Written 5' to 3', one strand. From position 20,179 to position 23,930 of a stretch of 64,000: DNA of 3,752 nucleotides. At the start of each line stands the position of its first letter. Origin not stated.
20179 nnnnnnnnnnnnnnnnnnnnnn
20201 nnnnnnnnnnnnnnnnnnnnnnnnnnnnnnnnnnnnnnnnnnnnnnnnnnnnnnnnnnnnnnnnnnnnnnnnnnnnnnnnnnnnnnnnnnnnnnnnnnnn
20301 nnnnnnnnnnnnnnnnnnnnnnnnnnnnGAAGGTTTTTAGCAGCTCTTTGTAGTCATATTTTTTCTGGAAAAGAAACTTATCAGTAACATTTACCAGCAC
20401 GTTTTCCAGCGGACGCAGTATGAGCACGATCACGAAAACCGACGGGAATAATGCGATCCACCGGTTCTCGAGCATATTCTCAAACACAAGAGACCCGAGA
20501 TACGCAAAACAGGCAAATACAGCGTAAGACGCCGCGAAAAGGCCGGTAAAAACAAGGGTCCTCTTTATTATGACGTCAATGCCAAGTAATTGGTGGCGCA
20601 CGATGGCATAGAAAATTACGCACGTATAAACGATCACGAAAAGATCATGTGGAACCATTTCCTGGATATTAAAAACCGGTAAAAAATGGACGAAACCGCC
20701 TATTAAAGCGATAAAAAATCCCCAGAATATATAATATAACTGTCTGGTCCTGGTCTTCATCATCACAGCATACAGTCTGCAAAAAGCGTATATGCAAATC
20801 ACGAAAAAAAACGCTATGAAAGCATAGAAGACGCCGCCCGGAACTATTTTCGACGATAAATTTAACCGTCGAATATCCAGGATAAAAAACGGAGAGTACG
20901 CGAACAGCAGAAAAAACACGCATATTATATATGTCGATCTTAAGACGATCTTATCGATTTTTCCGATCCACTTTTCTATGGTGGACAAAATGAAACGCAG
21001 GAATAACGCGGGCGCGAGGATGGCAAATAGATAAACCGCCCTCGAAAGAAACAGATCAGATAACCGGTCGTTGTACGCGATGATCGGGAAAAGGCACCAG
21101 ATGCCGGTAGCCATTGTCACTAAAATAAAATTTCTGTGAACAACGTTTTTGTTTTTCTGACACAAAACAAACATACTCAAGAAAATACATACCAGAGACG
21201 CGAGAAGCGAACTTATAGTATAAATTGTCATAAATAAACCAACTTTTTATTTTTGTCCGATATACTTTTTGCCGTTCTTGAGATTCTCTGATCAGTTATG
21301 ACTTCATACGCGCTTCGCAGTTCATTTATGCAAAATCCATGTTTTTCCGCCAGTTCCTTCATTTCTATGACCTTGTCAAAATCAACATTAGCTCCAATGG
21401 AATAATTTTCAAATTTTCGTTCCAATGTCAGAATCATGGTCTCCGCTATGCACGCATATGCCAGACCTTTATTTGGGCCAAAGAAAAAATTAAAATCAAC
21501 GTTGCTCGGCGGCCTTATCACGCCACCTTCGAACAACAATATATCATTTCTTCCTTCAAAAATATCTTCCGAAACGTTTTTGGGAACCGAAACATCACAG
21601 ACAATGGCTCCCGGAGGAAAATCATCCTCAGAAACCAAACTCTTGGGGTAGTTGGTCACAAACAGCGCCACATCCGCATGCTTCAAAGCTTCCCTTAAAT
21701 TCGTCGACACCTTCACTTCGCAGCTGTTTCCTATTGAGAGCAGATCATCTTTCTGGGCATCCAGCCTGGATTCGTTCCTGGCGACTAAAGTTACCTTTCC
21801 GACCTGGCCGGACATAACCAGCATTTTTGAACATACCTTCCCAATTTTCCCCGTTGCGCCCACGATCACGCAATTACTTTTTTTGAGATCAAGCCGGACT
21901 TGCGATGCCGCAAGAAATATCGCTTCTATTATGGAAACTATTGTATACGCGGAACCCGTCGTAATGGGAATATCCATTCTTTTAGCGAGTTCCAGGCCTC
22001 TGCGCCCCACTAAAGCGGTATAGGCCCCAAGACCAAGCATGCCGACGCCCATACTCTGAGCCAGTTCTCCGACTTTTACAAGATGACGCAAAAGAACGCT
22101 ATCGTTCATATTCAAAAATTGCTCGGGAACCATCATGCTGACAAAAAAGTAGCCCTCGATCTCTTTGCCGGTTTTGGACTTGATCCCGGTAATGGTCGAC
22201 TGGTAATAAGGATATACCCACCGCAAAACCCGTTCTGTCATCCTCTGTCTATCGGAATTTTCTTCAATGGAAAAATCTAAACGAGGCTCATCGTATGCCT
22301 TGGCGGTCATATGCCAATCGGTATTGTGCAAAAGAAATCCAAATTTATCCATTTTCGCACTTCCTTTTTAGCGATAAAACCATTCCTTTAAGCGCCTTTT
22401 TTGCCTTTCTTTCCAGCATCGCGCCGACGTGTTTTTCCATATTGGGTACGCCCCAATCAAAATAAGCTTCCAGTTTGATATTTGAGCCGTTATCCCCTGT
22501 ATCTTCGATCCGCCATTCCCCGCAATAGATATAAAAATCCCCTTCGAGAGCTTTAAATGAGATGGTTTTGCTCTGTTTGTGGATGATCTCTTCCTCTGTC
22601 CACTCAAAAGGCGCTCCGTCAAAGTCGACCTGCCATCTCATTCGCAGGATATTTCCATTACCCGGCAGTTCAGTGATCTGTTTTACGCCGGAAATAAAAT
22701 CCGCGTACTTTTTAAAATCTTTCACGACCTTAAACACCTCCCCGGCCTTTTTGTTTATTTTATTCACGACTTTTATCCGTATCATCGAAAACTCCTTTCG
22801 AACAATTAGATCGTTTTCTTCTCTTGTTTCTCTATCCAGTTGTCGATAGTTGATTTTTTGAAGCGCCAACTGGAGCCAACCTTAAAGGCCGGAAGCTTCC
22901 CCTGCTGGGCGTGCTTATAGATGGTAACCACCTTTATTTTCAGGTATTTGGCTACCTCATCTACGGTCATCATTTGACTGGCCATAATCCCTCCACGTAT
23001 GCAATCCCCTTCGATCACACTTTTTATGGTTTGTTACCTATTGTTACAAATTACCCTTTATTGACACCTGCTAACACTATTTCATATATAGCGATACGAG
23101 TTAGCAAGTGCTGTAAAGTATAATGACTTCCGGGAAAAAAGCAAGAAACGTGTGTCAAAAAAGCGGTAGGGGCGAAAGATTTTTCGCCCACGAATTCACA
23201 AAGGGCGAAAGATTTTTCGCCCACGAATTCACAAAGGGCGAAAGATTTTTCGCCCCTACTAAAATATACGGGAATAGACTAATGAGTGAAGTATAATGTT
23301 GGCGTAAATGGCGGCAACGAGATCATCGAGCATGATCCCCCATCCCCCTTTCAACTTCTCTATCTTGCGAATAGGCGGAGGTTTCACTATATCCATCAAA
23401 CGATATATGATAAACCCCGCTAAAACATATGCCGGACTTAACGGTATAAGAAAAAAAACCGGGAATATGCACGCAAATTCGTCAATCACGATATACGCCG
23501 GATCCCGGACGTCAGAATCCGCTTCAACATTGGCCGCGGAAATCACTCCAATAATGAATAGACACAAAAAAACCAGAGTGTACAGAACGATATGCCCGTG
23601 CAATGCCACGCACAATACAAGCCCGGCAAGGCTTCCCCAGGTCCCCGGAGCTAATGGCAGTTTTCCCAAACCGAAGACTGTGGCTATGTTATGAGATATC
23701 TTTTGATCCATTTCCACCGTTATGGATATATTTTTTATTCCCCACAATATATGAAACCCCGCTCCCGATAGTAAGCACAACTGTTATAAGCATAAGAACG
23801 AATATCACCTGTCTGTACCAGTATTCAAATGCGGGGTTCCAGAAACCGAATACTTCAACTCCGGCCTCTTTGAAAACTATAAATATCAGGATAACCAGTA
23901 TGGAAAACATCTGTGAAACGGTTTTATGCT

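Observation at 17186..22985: Co-directional operon linking an AAR-like reductase and SRPBCC lipid-binding protein to a sensor kinase, two receivers and an HD-GYP phosphodiesterase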

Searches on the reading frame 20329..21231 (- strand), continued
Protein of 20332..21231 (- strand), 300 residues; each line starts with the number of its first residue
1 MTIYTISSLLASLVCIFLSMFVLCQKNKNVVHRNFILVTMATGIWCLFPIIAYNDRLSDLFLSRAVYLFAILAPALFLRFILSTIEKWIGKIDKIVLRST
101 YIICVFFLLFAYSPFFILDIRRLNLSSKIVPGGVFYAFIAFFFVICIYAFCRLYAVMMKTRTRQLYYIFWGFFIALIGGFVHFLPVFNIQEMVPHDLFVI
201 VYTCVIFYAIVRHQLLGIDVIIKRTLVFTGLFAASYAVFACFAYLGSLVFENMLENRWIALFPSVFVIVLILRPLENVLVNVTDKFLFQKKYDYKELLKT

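Call 45: search_protein_families(library=pfam, proteins=[L118:5570-6925:+, L105:9582-11888:+, L102:11477-12589:+, L133:9277-10638:+, L091:2932-5775:-, L114:1664-2884:+], max_evalue=0.0001)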
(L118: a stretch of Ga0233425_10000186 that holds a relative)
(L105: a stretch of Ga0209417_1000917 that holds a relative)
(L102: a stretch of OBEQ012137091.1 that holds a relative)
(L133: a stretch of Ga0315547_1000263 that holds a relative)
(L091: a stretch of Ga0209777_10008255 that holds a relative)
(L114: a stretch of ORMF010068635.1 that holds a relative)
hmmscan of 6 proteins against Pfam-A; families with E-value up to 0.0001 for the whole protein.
L118:5570-6925:+ (451 aa): 4 families
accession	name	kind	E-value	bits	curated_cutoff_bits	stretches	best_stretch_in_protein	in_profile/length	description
PF00732.25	GMC_oxred_N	-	1.1e-24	87.9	23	1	30-271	2-217/218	GMC oxidoreductase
PF05199.19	GMC_oxred_C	-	2.6e-12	47.9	24.6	1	382-441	75-138/139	GMC oxidoreductase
PF01266.30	DAO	-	5.7e-08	33.1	27.9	0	30-71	1-44/353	FAD dependent oxidoreductase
PF03486.20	HI0933_like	-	1.3e-05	25.2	50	0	194-255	107-170/244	HI0933-like protein Rossmann domain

L105:9582-11888:+ (768 aa): 8 families
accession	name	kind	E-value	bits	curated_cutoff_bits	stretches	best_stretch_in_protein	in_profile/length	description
PF00072.30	Response_reg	-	2.6e-83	275.9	30.2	3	154-257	1-104/111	Response regulator receiver domain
PF00990.26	GGDEF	-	5.1e-47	160.1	23.8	1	605-760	3-161/161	Diguanylate cyclase, GGDEF domain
PF01590.32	GAF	-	2.2e-16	61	22.4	1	453-590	1-133/133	GAF domain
PF13185.12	GAF_2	-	3.9e-16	59.9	28.6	1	453-591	3-136/136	GAF domain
PF13492.12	GAF_3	-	3.4e-11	44.1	27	1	454-591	2-128/129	GAF domain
PF03709.21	OKR_DC_1_N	-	6.3e-06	26.9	29.3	0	168-243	10-84/111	Orn/Lys/Arg decarboxylase, N-terminal domain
PF20274.4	cREC_REC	-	2.8e-05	25.1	27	0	6-94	3-83/88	Cyclic-phosphate processing Receiver domain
PF22335.1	Cas10-Cmr2_palm2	-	4.2e-05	24.1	27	1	635-760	2-131/133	Cas10/Cmr2, second palm domain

L102:11477-12589:+ (370 aa): 3 families
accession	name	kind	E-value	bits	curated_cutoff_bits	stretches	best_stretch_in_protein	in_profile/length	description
PF13487.12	HD_5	-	2.1e-35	122.4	27.2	1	197-320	45-170/170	HD domain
PF00072.30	Response_reg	-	8.1e-28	97.3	30.2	1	5-112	2-109/111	Response regulator receiver domain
PF01966.28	HD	-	1.2e-18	67.9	22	1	164-289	3-116/116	HD domain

L133:9277-10638:+ (453 aa): 1 family
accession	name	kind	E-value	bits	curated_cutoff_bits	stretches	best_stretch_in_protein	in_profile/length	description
PF00591.27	Glycos_transf_3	-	9.7e-18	65.1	27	1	166-427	5-252/253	Glycosyl transferase family, a/b domain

L091:2932-5775:- (947 aa): 6 families
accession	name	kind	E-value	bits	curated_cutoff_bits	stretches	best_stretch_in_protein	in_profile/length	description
PF02518.31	HATPase_c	-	1.6e-28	99.8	26.4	1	842-946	2-109/111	Histidine kinase-, DNA gyrase B-, and HSP90-like ATPase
PF16927.11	HisKA_7TM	-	1.7e-21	77.6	28.6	2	272-484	3-223/224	N-terminal 7TM region of histidine kinase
PF13492.12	GAF_3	-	6.7e-13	49.6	27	1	577-710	2-129/129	GAF domain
PF00512.31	HisKA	-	5.5e-12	46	26.9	1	734-796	3-62/66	His Kinase A (phospho-acceptor) domain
PF13185.12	GAF_2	-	5.5e-10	40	28.6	1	576-709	3-136/136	GAF domain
PF01590.32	GAF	-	1.7e-09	38.7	22.4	1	577-708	2-133/133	GAF domain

L114:1664-2884:+ (406 aa): 2 families
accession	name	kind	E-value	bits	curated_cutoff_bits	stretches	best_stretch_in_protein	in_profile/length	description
PF00109.32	ketoacyl-synt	-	1.9e-48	165.7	20.8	1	3-240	2-252/252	Beta-ketoacyl synthase, N-terminal domain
PF02801.28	Ketoacyl-synt_C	-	8.6e-37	126.2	20.8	1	248-361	1-119/119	Beta-ketoacyl synthase, C-terminal domain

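Call 53: search_protein_families(library=pfam, proteins=[L124:1976-3511:+, L098:821-2509:+, L156:4186-5661:+, L124:1-1941:+, L158:4425-5636:+], max_evalue=0.001)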
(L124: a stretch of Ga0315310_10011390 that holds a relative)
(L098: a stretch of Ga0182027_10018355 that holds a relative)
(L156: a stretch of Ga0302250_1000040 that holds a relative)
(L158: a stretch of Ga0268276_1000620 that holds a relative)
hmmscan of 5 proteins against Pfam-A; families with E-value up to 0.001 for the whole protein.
L124:1976-3511:+ (511 aa): 4 families
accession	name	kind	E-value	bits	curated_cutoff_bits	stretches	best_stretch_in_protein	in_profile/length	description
PF07238.19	PilZ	-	1.8e-09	38.3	22.5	1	2-109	1-101/102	PilZ domain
PF01488.26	Shikimate_DH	-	7.5e-08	33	24.3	1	296-405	11-125/138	Shikimate / quinate 5-dehydrogenase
PF02719.21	Polysacc_synt_2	-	4.8e-05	23.1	20.2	1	300-373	1-78/293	Polysaccharide biosynthesis protein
PF00056.29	Ldh_1_N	-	0.00018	22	27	1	298-373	1-80/141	lactate/malate dehydrogenase, NAD binding domain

L098:821-2509:+ (562 aa): 4 families
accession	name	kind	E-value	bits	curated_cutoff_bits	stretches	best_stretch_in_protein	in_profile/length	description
PF00109.32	ketoacyl-synt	-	7.2e-41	140.9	20.8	1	154-394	3-251/252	Beta-ketoacyl synthase, N-terminal domain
PF02801.28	Ketoacyl-synt_C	-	9.3e-32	110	20.8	1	403-518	1-119/119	Beta-ketoacyl synthase, C-terminal domain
PF00072.30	Response_reg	-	3.3e-23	82.4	30.2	1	5-115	1-107/111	Response regulator receiver domain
PF02803.24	Thiolase_C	-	3.6e-05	23.8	27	1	429-507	25-98/123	Thiolase, C-terminal domain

L156:4186-5661:+ (491 aa): 0 families

L124:1-1941:+ (646 aa): 6 families
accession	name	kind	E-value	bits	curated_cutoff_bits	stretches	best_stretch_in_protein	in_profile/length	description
PF00990.26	GGDEF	-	1.8e-29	103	23.8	1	354-517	2-159/161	Diguanylate cyclase, GGDEF domain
PF00486.34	Trans_reg_C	-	1.2e-24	86.6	26.2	1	565-637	2-77/77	Transcriptional regulatory protein, C terminal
PF13185.12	GAF_2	-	1.2e-10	42.1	28.6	1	203-345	2-136/136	GAF domain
PF13492.12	GAF_3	-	7.3e-07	30.1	27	1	205-346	2-129/129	GAF domain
PF01590.32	GAF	-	2e-06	28.8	22.4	1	204-344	1-133/133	GAF domain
PF16927.11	HisKA_7TM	-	4.6e-05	23.8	28.6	1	21-115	130-222/224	N-terminal 7TM region of histidine kinase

L158:4425-5636:+ (403 aa): 5 families
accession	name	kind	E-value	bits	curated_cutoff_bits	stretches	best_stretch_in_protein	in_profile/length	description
PF07993.18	NAD_binding_4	-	9.5e-36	123.7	20.1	1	29-223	1-231/258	Male sterility protein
PF01370.27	Epimerase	-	2.8e-18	66.7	20.9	1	27-191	1-160/240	NAD dependent epimerase/dehydratase family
PF16363.11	GDP_Man_Dehyd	-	1.5e-10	41.5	27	1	28-191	1-171/332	GDP-mannose 4,6 dehydratase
PF04321.23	RmlD_sub_bind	-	3.9e-10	39.7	27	1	26-203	2-154/287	RmlD substrate binding domain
PF01073.25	3Beta_HSD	-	4.6e-09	36.1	22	1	30-185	3-158/280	3-beta hydroxysteroid dehydrogenase/isomerase family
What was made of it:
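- On HD-GYP phosphodiesterases: GGDEF partners in L105 and L124 favour c-di-GMP (calls 45, 53).
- PilZ-reductase fusion exists (call 53).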

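Call 57: find_homologous_proteins(query=window:20332-21231:-, max_evalue=0.00001)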
Query window:20332-21231:- (300 aa): 20 proteins with E <= 0.00001 among 2056 candidates.
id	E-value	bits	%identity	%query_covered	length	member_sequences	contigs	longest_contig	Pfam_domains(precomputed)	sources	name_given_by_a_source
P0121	2.4e-97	344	100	55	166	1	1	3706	PF16927.12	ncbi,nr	ncbi:MAG: hypothetical protein KKB12_04150, partial [Candidatus Omnitrophica bacterium]|nr:hypotheti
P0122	8.1e-46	175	38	99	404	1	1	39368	PF16927.12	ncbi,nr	ncbi:MAG: hypothetical protein GF409_02290, partial [Candidatus Omnitrophica bacterium]|nr:hypotheti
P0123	7.6e-42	162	54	53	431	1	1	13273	PF13185.13,PF01590.33,PF13492.13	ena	-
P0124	4.1e-36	143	35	100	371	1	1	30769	PF16927.12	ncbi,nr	ncbi:MAG: hypothetical protein JW994_03155, partial [Candidatus Omnitrophica bacterium]|nr:hypotheti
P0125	2.3e-35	141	68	35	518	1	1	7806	PF13185.13,PF01590.33,PF02518.32,PF13492.13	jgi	jgi:signal transduction histidine kinase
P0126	2.1e-34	138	35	100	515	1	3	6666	PF13492.13,PF00512.32,PF16927.12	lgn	-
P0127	5.7e-32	130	34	99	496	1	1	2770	PF13185.13,PF13492.13,PF16927.12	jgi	-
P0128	3.7e-27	114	61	31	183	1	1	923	-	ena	-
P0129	2.1e-23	102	49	44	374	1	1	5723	PF01098.25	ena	-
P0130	4.9e-23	101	32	100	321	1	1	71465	PF16927.12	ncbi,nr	ncbi:MAG: hypothetical protein NTY76_01700, partial [Candidatus Omnitrophica bacterium]|nr:hypotheti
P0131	8.8e-23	100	51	25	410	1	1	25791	PF02518.32,PF00512.32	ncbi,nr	ncbi:MAG: histidine kinase dimerization/phospho-acceptor domain-containing protein [Candidatus Omnit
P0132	3.6e-22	98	30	100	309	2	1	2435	PF16927.12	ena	-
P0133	6.5e-21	94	47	39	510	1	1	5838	PF02518.32,PF14501.13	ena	-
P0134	5.3e-20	91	39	52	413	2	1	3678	PF13185.13,PF13492.13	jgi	-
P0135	1.5e-17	83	66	24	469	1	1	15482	PF13185.13,PF02518.32,PF13492.13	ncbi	ncbi:MAG: ATP-binding protein, partial [Candidatus Omnitrophota bacterium]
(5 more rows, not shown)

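Call 66: predict_structure(alignment_id=A4)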
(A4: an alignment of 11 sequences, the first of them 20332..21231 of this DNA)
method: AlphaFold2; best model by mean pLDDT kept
length: 300 residues; sequences in the alignment: 11
mean_pLDDT: 75.7   pTM: 0.65
mean pLDDT of the five models: 75.7, 74.1, 71.6, 71.3, 70.3
residues with pLDDT >= 90: 75; 70-90: 113; 50-70: 82; < 50: 30
segments of 3 or more residues with pLDDT < 50: 121-127, 215-224, 289-300
pLDDT, mean of each block of 10 residues (from residue 1): 80 90 81 91 88 71 84 93 86 94 94 73 49 88 95 91 86 89 80 76 84 50 51 64 66 60 59 59 53 43
secondary structure, 60 per line:
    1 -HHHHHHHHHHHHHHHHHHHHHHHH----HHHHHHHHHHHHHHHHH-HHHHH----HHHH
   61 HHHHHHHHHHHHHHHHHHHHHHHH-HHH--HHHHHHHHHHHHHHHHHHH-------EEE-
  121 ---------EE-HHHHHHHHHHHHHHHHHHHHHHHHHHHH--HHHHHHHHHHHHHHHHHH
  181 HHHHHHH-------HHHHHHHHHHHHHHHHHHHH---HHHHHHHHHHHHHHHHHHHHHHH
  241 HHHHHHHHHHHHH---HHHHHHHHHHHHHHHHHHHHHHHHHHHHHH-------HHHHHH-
elements in order: H2-25 H30-46 H48-52 H57-84 H91-109 E117-119 H133-160 H163-187 H195-214 H218-253 H257-286 H294-299
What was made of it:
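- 19123..21231 (-): Sensor histidine kinase: HisKA_7TM polytopic domain, then GAF, HisKA and HATPase, 702 aa. Its start overlaps the reductase stop by 4 nt. AF2 model of aa 1-300: pLDDT 75.7, with most 10-residue blocks of aa 1-210 at 80-95 (call 66).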

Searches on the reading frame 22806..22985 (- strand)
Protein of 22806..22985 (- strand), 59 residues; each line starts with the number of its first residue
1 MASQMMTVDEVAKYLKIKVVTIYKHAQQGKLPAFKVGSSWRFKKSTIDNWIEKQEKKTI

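Call 3: search_protein_families(library=pfam, proteins=[window:22806-22985:-], max_evalue=0.01)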
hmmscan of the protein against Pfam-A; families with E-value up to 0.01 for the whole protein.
window:22806-22985:- (59 aa): 2 families
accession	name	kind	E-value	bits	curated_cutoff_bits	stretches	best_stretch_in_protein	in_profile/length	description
PF12728.13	HTH_17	-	1e-18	67.7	27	1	5-54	1-50/51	Helix-turn-helix domain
PF14165.11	YtzH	-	0.004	17.9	27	1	3-53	36-85/86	YtzH-like protein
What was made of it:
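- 22806..22985 (-): HTH_17 (excisionase/MerR-type) small DNA-binding protein, 59 aa. First gene of the unit. Pfam HTH_17 1e-18 (call 3).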

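Call 4: search_protein_families(library=ncbifam, proteins=[window:22806-22985:-], max_evalue=0.01)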
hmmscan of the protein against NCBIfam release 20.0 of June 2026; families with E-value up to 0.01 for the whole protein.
window:22806-22985:- (59 aa): 4 families
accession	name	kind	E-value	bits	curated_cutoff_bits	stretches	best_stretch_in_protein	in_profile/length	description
NF047737.1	antiphage_MADS1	equivalog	6.2e-22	77.6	80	1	4-51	2-49/49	methylation-associated defense system helix-turn-helix domain-containing protein MAD1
TIGR01764.1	excise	domain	3.8e-17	62.4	28.8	1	6-53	2-49/49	excisionase family DNA-binding protein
NF033787.1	HTH_BldC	subfamily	0.00032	20.5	77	1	5-48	2-46/49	BldC family transcriptional regulator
NF033518.0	transpos_IS607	equivalog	0.0044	16.6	110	1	10-57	2-50/187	IS607 family transposase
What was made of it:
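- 22806..22985 (-): TIGR01764 scores 62 bits, above its cutoff; MAD1 scores 77.6, below its cutoff of 80 (call 4).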

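Call 56: search_protein_families(library=padloc, proteins=[window:22806-22985:-], max_evalue=0.001)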
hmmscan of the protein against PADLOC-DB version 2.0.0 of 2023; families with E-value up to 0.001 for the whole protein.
window:22806-22985:- (59 aa): 1 family
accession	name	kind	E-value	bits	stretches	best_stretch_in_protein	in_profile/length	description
PDLC04133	mad1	-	2.6e-07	28.9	1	2-53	2-53/60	mads_1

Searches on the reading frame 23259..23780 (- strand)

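Call 3: search_protein_families(library=pfam, proteins=[window:23259-23780:-], max_evalue=0.01)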
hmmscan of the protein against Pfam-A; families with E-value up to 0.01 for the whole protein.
window:23259-23780:- (173 aa): 1 family
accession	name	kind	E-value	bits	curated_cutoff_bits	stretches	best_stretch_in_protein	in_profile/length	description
PF04608.18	PgpA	-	1.2e-41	142.3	28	1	32-166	2-139/141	Phosphatidylglycerophosphatase A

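Call 4: search_protein_families(library=ncbifam, proteins=[window:23259-23780:-], max_evalue=0.01)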
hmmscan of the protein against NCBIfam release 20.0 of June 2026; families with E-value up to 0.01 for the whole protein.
window:23259-23780:- (173 aa): 1 family
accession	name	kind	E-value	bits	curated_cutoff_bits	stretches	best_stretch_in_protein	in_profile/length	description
NF008288.0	PRK11068.1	equivalog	4.7e-27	95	226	1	29-168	15-157/165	phosphatidylglycerophosphatase A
